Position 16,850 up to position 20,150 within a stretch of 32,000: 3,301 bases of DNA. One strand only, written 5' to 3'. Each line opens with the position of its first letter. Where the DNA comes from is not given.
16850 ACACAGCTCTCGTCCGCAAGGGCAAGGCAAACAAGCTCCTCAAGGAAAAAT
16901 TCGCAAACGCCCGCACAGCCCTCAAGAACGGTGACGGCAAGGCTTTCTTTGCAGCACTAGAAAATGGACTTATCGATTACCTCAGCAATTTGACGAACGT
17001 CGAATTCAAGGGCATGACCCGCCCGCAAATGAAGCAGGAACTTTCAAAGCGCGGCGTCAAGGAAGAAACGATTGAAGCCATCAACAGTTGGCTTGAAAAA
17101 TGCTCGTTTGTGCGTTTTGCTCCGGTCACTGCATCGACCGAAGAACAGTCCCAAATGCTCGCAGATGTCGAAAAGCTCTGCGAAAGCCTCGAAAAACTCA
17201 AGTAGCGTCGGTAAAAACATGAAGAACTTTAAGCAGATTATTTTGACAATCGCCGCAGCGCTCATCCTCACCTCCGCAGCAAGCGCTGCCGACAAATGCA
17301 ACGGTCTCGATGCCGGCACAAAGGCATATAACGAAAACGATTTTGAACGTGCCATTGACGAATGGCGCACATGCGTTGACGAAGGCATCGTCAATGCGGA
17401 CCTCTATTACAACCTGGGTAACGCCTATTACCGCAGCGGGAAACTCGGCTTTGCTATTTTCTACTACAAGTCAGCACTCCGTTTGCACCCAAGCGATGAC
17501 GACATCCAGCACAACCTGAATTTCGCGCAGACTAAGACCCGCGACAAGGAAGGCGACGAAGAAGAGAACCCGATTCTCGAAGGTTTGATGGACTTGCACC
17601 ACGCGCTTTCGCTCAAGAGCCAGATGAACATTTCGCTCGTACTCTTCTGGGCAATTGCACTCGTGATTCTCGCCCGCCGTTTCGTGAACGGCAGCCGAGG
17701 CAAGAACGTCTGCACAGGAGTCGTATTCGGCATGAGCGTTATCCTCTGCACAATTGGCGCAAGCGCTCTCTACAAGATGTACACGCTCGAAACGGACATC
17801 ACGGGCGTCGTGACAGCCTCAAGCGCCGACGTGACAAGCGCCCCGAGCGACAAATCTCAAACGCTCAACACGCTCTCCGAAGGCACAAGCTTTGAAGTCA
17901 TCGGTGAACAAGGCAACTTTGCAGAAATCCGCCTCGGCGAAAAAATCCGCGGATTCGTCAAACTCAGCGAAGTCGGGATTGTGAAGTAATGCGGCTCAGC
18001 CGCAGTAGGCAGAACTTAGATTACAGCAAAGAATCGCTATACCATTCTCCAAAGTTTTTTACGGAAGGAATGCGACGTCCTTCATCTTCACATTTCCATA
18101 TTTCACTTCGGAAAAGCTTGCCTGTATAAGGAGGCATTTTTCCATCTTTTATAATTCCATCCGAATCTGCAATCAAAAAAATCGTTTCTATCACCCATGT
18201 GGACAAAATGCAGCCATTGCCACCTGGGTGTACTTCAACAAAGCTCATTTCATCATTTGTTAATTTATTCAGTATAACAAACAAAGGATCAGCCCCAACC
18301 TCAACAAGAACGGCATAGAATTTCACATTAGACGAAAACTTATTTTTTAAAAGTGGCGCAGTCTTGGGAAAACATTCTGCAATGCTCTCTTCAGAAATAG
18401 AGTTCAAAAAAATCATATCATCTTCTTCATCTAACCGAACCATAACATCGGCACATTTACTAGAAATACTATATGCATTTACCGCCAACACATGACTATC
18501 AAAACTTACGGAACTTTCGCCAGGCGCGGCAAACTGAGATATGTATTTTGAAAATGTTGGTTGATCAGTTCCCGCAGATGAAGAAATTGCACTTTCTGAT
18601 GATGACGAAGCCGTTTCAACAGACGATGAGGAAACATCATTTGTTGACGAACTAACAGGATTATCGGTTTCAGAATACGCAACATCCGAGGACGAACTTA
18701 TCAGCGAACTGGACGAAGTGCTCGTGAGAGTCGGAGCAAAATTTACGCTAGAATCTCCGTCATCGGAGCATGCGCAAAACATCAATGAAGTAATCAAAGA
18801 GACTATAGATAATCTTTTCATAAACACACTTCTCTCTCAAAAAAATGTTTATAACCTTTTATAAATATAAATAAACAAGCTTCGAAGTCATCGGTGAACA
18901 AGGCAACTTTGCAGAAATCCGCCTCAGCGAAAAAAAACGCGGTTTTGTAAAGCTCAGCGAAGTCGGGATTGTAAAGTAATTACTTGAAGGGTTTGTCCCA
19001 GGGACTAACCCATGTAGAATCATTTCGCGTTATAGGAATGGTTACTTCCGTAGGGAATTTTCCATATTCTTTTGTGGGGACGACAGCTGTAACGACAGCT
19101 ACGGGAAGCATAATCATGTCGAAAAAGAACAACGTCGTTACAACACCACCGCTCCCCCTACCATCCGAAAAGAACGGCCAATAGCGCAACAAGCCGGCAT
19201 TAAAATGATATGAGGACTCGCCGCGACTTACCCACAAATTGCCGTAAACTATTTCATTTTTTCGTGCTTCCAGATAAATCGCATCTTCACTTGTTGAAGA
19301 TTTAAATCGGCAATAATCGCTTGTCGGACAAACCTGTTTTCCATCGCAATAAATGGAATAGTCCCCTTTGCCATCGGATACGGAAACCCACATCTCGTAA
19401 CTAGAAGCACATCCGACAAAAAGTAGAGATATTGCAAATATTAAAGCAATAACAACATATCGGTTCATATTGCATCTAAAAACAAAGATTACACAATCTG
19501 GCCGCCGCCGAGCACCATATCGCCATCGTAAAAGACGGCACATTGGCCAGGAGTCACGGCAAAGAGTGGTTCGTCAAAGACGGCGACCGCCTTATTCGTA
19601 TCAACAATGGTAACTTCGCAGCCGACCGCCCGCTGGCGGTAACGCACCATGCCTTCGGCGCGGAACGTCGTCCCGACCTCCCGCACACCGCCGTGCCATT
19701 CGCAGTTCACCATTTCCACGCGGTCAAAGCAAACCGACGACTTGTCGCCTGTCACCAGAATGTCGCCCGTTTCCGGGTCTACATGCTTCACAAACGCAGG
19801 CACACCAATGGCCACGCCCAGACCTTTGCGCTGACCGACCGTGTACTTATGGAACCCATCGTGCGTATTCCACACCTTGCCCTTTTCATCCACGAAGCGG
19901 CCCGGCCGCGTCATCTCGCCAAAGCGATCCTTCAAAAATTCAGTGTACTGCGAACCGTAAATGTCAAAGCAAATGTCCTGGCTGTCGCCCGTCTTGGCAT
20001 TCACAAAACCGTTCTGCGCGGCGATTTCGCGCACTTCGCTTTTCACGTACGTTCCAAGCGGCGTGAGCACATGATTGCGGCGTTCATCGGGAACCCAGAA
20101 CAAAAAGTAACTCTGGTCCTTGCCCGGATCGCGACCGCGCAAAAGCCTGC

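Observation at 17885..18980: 990-bp insertion bounded by 106-bp imperfect direct repeats that duplicate the 3' end of the batE-like gene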

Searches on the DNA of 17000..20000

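Call 33: search_rna_families(source=window, start=17000, end=20000, threshold=evalue, max_evalue=1)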
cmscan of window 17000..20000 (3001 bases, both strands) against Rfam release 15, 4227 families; matches with E-value up to 1: 0.
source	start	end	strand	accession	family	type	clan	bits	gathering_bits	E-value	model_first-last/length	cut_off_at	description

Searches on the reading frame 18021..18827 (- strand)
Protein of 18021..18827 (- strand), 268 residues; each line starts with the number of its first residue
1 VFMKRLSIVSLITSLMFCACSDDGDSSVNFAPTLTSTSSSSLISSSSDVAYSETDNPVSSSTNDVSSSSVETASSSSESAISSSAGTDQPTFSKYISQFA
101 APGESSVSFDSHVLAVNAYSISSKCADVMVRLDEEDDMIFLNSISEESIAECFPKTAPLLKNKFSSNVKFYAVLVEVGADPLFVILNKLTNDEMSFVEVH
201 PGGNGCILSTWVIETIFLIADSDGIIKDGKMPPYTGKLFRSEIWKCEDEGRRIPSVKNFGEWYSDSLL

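Call 7: search_protein_families(library=pfam, proteins=[window:18021-18827:-], max_evalue=0.01)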
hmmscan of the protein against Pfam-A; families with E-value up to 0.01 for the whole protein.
window:18021-18827:- (268 aa): 0 families

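Call 13: find_encoding_contigs(protein=window:18021-18827:-, flank=6000, max_places=10)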
Protein window:18021-18827:- (268 aa): no gene with exactly this product is on record in the collection.
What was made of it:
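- Tried and rejected: Exact-protein look-up of the 268-aa lipo1 ORF starting at GTG found nothing (call 13).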

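Call 15: find_encoding_contigs(protein=window:18021-18821:-, flank=6000, max_places=10)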
Protein window:18021-18821:- (266 aa): 10 contigs read that carry it; 8 places shown.
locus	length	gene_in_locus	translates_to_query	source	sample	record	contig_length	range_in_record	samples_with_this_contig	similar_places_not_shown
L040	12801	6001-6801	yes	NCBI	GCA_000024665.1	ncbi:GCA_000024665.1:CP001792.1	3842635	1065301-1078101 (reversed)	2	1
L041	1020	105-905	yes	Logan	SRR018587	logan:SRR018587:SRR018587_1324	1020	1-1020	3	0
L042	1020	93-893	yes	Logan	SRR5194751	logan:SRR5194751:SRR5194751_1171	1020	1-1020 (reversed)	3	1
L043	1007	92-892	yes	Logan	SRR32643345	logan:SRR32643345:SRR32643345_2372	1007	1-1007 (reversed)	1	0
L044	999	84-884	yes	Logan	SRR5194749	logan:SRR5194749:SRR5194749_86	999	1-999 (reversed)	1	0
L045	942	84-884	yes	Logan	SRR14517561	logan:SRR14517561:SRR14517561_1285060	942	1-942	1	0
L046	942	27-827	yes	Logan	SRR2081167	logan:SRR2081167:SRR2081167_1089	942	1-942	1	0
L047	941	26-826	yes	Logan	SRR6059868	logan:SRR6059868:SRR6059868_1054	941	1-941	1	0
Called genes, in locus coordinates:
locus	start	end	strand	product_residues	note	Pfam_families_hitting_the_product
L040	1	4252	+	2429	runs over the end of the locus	PF14349:SprA_N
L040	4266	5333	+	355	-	PF02540:NAD_synthase (faint), PF03054:tRNA_Me_trans, PF20259:tRNA_Me_trans_M, PF20258:tRNA_Me_trans_C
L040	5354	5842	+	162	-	-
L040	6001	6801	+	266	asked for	-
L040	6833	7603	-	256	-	PF13432:TPR_16 (faint), PF13414:TPR_11 (faint), PF00515:TPR_1, PF07719:TPR_2 (weak)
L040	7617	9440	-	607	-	PF13584:BatD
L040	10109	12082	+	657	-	PF02446:Glyco_hydro_77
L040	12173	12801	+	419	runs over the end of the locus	PF00128:Alpha-amylase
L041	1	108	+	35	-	?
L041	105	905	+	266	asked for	-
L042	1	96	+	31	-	?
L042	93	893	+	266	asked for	-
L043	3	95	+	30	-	?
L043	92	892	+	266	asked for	-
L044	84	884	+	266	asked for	-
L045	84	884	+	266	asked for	-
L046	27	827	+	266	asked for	-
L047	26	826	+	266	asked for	-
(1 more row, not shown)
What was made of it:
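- Tried and rejected: The annotated 266-aa form was found (call 15).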

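Call 20: search_protein_families(library=ncbifam, proteins=[window:18021-18821:-], max_evalue=0.01)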
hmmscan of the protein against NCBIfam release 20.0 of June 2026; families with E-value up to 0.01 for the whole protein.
window:18021-18821:- (266 aa): 0 families
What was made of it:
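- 18021..18821 (-): lipo1: Ser-rich lipoprotein (266 aa), found only in Fibrobacter, function unknown. No Pfam or NCBIfam hit (calls 7, 20).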

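Call 34: find_homologous_proteins(query=window:18021-18821:-, max_evalue=0.001)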
Query window:18021-18821:- (266 aa): 50 proteins with E <= 0.001 among 8000 candidates.
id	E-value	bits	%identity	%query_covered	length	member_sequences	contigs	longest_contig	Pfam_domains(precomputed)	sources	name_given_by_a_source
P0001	1.4e-157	540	95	100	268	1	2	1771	-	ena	-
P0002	4.4e-156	535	94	100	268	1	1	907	-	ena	-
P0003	8.1e-155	531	94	100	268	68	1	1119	-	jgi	-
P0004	3.0e-154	529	91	100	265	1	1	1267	-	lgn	-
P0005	1.9e-152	524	91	100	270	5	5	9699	-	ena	-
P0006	4.3e-152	522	91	100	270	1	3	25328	-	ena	-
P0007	2.7e-151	520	90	100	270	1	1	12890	-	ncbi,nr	ncbi:MAG: hypothetical protein J6P15_04435 [Fibrobacter sp.]|nr:hypothetical protein [Fibrobacter sp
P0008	8.5e-151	518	91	100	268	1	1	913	-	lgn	-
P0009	1.2e-150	518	90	100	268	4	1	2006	-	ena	-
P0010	1.9e-150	517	90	100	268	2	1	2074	-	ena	-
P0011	2.2e-150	517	89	100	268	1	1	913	-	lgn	-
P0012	6.1e-149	512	90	100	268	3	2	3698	-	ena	-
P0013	3.0e-147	507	87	100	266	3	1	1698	-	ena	-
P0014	4.4e-143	493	86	100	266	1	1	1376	-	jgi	jgi:hypothetical protein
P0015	4.1e-140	483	94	91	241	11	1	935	-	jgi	-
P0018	2.1e-133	461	82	100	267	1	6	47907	-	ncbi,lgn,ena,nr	ncbi:MAG: hypothetical protein J6Y14_04155 [Fibrobacter sp.]|nr:hypothetical protein [Fibrobacter sp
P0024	3.3e-131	454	78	100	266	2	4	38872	-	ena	-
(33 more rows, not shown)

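Call 35: find_encoding_contigs(protein=P0006, flank=4000, max_places=4)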
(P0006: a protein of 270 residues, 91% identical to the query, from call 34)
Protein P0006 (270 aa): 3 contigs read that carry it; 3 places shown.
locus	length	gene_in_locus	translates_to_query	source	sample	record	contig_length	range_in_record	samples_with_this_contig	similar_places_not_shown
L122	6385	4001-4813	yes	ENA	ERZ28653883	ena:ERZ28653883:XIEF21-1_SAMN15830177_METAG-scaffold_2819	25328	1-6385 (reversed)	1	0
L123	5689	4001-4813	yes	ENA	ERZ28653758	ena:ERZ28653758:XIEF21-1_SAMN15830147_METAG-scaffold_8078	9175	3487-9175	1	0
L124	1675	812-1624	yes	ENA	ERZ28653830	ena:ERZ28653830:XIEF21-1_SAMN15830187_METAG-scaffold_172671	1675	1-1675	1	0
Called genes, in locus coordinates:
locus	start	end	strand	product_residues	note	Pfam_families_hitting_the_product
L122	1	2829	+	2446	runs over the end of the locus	PF14349:SprA_N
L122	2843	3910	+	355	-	PF02540:NAD_synthase (faint), PF03054:tRNA_Me_trans, PF20259:tRNA_Me_trans_M, PF20258:tRNA_Me_trans_C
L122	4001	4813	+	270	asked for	-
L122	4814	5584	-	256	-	PF00515:TPR_1, PF07719:TPR_2 (weak), PF13414:TPR_11 (weak)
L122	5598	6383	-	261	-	?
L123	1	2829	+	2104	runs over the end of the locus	?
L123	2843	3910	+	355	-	PF02540:NAD_synthase (faint), PF03054:tRNA_Me_trans, PF20259:tRNA_Me_trans_M, PF20258:tRNA_Me_trans_C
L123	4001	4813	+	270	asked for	-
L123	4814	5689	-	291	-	?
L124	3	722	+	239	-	?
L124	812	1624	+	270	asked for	-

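Call 36: find_encoding_contigs(protein=P0007, flank=4000, max_places=4)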
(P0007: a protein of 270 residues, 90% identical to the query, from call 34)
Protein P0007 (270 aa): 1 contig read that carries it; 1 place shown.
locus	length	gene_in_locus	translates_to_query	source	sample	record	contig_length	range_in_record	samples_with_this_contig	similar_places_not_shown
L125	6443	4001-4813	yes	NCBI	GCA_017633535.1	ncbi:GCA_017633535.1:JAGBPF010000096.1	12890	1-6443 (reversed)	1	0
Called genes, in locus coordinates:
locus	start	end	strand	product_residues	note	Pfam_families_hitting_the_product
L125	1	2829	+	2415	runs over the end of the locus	PF14349:SprA_N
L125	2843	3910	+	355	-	PF02540:NAD_synthase (faint), PF03054:tRNA_Me_trans, PF20259:tRNA_Me_trans_M, PF20258:tRNA_Me_trans_C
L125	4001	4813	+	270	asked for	-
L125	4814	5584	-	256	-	PF00515:TPR_1, PF07719:TPR_2 (weak), PF13414:TPR_11 (weak)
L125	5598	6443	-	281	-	PF13584:BatD (weak)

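Call 37: find_encoding_contigs(protein=P0018, flank=4000, max_places=4)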
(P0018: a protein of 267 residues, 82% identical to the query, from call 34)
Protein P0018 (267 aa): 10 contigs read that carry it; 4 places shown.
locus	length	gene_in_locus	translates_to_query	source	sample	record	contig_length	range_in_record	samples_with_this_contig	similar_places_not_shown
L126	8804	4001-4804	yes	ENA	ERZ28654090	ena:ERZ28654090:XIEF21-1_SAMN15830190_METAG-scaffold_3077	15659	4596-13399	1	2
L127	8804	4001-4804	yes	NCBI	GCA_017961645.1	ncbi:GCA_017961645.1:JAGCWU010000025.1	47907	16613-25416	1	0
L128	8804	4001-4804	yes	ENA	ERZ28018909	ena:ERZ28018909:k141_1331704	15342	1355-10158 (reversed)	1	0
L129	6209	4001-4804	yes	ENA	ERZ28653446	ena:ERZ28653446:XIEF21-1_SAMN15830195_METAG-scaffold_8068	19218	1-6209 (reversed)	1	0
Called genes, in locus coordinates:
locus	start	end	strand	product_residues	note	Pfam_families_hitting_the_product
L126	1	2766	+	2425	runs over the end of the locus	PF14349:SprA_N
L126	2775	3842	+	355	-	PF03054:tRNA_Me_trans, PF20259:tRNA_Me_trans_M, PF20258:tRNA_Me_trans_C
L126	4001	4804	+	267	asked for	-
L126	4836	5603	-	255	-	PF13414:TPR_11 (faint), PF00515:TPR_1, PF07719:TPR_2 (weak)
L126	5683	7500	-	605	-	PF13584:BatD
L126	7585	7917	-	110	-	PF14384:BrnA_antitoxin (weak)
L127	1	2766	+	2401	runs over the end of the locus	PF14349:SprA_N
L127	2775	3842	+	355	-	PF03054:tRNA_Me_trans, PF20259:tRNA_Me_trans_M, PF20258:tRNA_Me_trans_C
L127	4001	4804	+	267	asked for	-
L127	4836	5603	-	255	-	PF13414:TPR_11 (faint), PF00515:TPR_1, PF07719:TPR_2 (weak)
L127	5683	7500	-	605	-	PF13584:BatD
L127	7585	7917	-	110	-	PF14384:BrnA_antitoxin (weak)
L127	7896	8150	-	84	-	-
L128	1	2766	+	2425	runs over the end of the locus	PF14349:SprA_N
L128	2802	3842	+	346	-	PF03054:tRNA_Me_trans, PF20259:tRNA_Me_trans_M, PF20258:tRNA_Me_trans_C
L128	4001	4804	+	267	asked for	-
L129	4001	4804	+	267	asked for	-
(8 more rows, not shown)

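Call 38: find_encoding_contigs(protein=P0024, flank=4000, max_places=4)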
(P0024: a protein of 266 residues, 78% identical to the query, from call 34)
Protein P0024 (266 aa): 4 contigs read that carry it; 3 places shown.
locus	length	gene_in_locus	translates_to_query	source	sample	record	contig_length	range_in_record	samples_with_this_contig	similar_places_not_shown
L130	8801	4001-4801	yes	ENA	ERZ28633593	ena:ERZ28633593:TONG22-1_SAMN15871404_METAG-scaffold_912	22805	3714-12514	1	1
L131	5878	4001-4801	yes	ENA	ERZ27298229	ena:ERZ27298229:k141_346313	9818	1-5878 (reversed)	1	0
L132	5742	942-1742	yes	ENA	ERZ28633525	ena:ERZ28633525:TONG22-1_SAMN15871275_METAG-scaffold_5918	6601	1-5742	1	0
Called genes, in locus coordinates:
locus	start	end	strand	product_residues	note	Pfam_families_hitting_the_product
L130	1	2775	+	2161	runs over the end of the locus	?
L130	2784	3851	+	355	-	PF03054:tRNA_Me_trans, PF20259:tRNA_Me_trans_M, PF20258:tRNA_Me_trans_C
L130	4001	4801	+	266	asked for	-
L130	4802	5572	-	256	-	PF13414:TPR_11 (faint), PF00515:TPR_1, PF07719:TPR_2 (weak)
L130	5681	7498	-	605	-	PF13584:BatD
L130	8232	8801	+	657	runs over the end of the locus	PF02446:Glyco_hydro_77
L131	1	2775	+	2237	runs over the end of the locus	?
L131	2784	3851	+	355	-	PF03054:tRNA_Me_trans, PF20259:tRNA_Me_trans_M, PF20258:tRNA_Me_trans_C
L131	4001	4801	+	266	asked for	-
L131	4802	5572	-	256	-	PF13414:TPR_11 (faint), PF00515:TPR_1, PF07719:TPR_2 (weak)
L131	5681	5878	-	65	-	?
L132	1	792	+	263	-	?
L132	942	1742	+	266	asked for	-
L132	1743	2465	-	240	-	PF13414:TPR_11 (faint), PF00515:TPR_1, PF07719:TPR_2 (weak)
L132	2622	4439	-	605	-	PF13584:BatD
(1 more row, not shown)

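Call 48: predict_structure(alignment_id=A6)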
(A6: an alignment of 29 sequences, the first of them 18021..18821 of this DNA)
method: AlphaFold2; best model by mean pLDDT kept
length: 266 residues; sequences in the alignment: 29
mean_pLDDT: 61.4   pTM: 0.56
mean pLDDT of the five models: 61.4, 59.4, 57.4, 56.2, 55.3
residues with pLDDT >= 90: 0; 70-90: 126; 50-70: 50; < 50: 90
segments of 3 or more residues with pLDDT < 50: 1-87
pLDDT, mean of each block of 10 residues (from residue 1): 31 32 31 30 33 32 34 34 47 69 62 58 73 75 86 77 83 81 84 86 74 83 82 86 72 65 54
secondary structure, 60 per line:
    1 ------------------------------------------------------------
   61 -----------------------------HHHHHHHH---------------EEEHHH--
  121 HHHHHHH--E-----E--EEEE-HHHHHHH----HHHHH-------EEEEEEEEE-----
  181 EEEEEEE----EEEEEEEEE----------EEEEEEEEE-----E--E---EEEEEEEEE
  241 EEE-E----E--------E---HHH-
elements in order: H90-97 E113-115 H121-127 E139-142 H144-150 H155-159 E167-175 E181-187 E192-200 E211-219 E232-243
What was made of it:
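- Tried and rejected: For lipo1, the AlphaFold2 model built from 29 homologues has mean pLDDT 61, with the C-domain at 70-86 (call 48).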

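Call 51: fold_search(model_id=the predicted structure, library=pdb)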
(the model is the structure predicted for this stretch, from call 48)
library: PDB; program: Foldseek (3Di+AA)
matches with E <= 10: 114; with E <= 0.001: 0
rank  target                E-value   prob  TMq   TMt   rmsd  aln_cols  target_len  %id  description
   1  2gvh_B                6.4e-01  0.02  0.08  0.08  12.8        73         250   15  Crystal structure of Acyl-CoA hydrolase (15159470) from AGROBACTERIUM TUMEFACIENS at 2.65 A resolution (released 2006-05-30)
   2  9nyy_B                7.7e-01  0.06  0.13  0.05  17.9       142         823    8  Nucleic acid bound human SLFN14, State 1 (released 2025-07-09)
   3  2d8b_MODEL_1_A        7.7e-01  0.03  0.09  0.13  21.9       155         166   12  Solution structure of the second tandem cofilin-domain of mouse twinfilin (released 2006-06-02)
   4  2lxx_MODEL_1_A        8.1e-01  0.02  0.08  0.10  14.6       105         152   18  Solution structure of cofilin like UNC-60B protein from Caenorhabditis elegans (released 2013-10-09)
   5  8fmw_C                1.1e+00  0.11  0.14  0.17  12.4       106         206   11  The structure of a hibernating ribosome in the Lyme disease pathogen (released 2023-11-08)
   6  2gvh_C                1.2e+00  0.01  0.07  0.07  13.1        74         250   14  Crystal structure of Acyl-CoA hydrolase (15159470) from AGROBACTERIUM TUMEFACIENS at 2.65 A resolution (released 2006-05-30)
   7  3l50_A                1.4e+00  0.01  0.07  0.09  16.5       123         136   13  The crystal structure of human Glia Maturation Factor, Gamma (GMFG) (released 2010-02-02)
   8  4qk1                  1.5e+00  0.01  0.13  0.13  15.8       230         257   10  Structural and Catalytic Effects of Proline Substitution and Surface Loop Deletion in the Extended Active Site of Human  (released 2015-03-04)
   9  3fw3_A                1.8e+00  0.01  0.11  0.11  13.6       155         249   12  Crystal Structure of soluble domain of CA4 in complex with Dorzolamide (released 2009-12-01)
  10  9erd                  1.9e+00  0.02  0.12  0.05  18.4       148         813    9  Human SLFN11 S753D monomer (released 2024-12-11)
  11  5hs3_A                2.1e+00  0.05  0.12  0.11   7.3        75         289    9  Human thymidylate synthase complexed with dUMP and 3-amino-2-benzoyl-4-methylthieno[2,3-b]pyridin-6-ol (released 2016-02-24)
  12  6b00                  2.2e+00  0.01  0.08  0.08  14.0       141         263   11  Thermostabilized mutant of human carbonic anhydrase II - A65T L100H K154N L224S L240P A248T (released 2017-12-13)
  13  6lmj_B                2.3e+00  0.01  0.08  0.17  11.9        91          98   14  ASFV pA104R in complex with double-strand DNA (released 2020-05-13)
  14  4c3t_A                2.3e+00  0.01  0.12  0.13  12.1       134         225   10  The Carbonic anhydrase from Thermovibrio ammonificans reveals an interesting intermolecular disulfide contributing to  (released 2014-09-10)
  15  2cye_D                2.3e+00  0.01  0.07  0.13  14.9        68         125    7  Crystal structure of Thioesterase complexed with coenzyme A and Zn from Thermus thermophilus HB8 (released 2006-01-06)
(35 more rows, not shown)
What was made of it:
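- Tried and rejected: Foldseek against the PDB gave nothing with E below 0.6 (call 51).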
